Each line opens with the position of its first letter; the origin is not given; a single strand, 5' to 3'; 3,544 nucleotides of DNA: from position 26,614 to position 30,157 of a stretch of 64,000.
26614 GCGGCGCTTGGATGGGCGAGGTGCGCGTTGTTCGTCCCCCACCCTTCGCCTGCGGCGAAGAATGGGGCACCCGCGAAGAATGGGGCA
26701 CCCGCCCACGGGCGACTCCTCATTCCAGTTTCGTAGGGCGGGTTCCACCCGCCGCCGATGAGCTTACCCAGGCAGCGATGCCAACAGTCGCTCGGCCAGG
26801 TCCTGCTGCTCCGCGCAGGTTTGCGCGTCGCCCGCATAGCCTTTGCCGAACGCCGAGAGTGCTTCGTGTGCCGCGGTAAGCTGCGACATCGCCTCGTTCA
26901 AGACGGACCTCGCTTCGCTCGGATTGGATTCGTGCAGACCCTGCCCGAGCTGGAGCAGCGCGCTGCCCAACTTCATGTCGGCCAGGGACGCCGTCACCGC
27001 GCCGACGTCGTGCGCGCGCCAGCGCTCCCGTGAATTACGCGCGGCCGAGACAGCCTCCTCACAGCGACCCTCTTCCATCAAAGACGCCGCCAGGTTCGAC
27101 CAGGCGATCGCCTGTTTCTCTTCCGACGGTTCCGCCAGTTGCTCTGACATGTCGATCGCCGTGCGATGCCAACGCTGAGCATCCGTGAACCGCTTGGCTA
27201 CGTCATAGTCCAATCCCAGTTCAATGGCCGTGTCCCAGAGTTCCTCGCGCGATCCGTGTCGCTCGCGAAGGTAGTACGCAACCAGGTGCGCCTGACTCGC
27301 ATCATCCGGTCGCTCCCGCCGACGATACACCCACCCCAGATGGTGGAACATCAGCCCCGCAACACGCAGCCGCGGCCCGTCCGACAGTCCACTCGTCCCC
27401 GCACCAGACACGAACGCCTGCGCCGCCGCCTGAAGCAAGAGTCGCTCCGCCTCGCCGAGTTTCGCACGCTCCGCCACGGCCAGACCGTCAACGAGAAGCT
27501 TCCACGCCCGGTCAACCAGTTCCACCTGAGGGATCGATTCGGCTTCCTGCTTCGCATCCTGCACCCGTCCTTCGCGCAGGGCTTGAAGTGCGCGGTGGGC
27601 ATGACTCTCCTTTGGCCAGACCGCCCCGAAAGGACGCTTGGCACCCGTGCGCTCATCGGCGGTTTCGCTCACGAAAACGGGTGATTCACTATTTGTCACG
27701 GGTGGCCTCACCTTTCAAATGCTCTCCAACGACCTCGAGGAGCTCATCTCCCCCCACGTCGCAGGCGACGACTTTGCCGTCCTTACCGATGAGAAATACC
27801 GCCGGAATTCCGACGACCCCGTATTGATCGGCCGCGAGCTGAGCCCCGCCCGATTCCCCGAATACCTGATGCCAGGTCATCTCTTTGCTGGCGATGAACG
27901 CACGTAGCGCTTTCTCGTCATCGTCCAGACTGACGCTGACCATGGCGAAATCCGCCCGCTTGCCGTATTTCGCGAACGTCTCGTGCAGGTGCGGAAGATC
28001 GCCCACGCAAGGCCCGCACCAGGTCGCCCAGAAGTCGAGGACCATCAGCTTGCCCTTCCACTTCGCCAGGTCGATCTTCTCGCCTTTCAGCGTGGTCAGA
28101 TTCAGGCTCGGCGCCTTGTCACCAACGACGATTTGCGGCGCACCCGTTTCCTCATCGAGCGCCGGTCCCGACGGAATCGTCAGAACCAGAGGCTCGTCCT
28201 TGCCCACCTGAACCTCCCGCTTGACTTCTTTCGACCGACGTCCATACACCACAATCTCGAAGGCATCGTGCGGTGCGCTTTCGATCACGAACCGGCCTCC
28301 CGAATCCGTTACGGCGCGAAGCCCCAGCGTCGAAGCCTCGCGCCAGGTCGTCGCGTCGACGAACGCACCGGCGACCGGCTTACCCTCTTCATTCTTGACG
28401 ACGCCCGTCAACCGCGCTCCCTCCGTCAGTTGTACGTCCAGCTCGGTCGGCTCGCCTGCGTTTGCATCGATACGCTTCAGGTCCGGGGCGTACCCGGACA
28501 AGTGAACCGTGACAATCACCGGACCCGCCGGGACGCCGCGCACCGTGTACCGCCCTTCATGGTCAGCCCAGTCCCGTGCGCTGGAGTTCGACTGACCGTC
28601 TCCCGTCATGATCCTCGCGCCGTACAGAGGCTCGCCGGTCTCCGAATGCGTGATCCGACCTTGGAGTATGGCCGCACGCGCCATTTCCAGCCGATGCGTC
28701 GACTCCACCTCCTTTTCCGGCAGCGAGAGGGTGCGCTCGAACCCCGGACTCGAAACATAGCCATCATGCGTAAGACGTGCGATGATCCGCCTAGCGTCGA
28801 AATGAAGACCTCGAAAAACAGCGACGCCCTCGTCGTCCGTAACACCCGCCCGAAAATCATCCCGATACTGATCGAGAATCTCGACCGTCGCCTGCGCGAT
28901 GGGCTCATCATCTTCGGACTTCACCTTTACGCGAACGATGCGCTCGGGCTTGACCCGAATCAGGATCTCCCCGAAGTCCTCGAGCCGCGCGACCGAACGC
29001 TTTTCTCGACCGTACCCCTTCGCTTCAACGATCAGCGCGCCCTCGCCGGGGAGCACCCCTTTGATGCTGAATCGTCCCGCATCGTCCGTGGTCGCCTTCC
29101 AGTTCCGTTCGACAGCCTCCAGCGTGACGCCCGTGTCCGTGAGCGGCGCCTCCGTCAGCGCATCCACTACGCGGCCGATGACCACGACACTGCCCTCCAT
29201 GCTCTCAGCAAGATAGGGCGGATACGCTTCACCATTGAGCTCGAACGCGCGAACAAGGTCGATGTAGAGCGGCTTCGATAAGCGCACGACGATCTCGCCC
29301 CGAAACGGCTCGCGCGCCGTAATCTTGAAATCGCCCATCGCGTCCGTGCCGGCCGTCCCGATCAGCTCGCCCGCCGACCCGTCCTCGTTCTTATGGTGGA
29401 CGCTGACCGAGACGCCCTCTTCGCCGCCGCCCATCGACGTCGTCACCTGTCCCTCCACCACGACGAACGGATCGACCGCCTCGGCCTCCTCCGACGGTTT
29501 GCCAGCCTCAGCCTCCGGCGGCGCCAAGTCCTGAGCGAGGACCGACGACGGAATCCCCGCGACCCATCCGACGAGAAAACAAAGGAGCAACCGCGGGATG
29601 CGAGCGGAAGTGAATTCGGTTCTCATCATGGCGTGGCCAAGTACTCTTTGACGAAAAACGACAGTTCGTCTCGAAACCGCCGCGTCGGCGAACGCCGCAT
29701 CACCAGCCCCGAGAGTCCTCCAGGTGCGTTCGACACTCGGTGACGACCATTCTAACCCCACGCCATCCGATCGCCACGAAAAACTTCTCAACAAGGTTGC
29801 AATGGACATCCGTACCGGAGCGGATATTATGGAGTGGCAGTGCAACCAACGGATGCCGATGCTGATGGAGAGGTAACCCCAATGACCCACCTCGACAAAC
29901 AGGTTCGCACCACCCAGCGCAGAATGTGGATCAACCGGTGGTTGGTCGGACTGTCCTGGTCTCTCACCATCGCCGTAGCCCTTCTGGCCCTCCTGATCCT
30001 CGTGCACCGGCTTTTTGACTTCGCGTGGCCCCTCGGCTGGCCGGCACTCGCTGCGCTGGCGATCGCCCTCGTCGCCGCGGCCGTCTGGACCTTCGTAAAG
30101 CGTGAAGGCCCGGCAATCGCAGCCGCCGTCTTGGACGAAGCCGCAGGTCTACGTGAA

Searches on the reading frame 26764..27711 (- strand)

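Call 54: search_protein_families(library=pfam, proteins=[window:26764-27711:-], max_evalue=0.001)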
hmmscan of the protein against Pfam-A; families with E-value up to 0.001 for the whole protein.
window:26764-27711:- (315 aa): 2 families
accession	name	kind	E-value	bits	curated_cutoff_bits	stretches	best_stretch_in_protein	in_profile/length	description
PF13424.12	TPR_12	-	2.5e-07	31.2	30.1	1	164-230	8-74/77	Tetratricopeptide repeat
PF13374.12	TPR_10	-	1.5e-05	25.3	27.5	0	123-151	6-34/42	Tetratricopeptide repeat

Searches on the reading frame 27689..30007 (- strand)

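Call 54: search_protein_families(library=pfam, proteins=[window:27689-30007:-], max_evalue=0.001)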
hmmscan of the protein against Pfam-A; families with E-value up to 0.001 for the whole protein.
window:27689-30007:- (772 aa): 11 families
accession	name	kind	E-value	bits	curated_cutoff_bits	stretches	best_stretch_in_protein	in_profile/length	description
PF13620.12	CarboxypepD_reg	-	3.4e-45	152.7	32.3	4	448-528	2-82/82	Carboxypeptidase regulatory-like domain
PF13715.12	CarbopepD_reg_2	-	5.7e-23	81.2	32.2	2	448-531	1-80/88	CarboxypepD_reg-like domain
PF08534.16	Redoxin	-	4.5e-19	69.2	26.6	1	628-754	2-136/148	Redoxin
PF00578.27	AhpC-TSA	-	2.2e-18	66.8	26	1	628-747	1-122/124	AhpC/TSA family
PF13905.12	Thioredoxin_8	-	1.6e-14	54.4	27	1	652-746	1-94/94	Thioredoxin-like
PF11974.14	bMG3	-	6e-08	33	34.9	0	365-411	23-75/103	Bacterial alpha-2-macroglobulin MG3 domain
PF00085.26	Thioredoxin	-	1.4e-07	31.9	23.5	1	651-697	17-61/103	Thioredoxin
PF02369.22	Big_1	-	3.4e-05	24.3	34.9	0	531-575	19-64/93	Bacterial Ig-like domain (group 1)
PF17802.7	SpaA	-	5.4e-05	23.7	23.1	0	360-403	6-51/91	Prealbumin-like fold domain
PF25020.1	TTR_TEN1-4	-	0.00057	20.2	27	0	182-211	7-36/86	Teneurin TTR-like domain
PF20598.4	DUF6795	-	0.00094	19.9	27.4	0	540-576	7-44/103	Domain of unknown function (DUF6795)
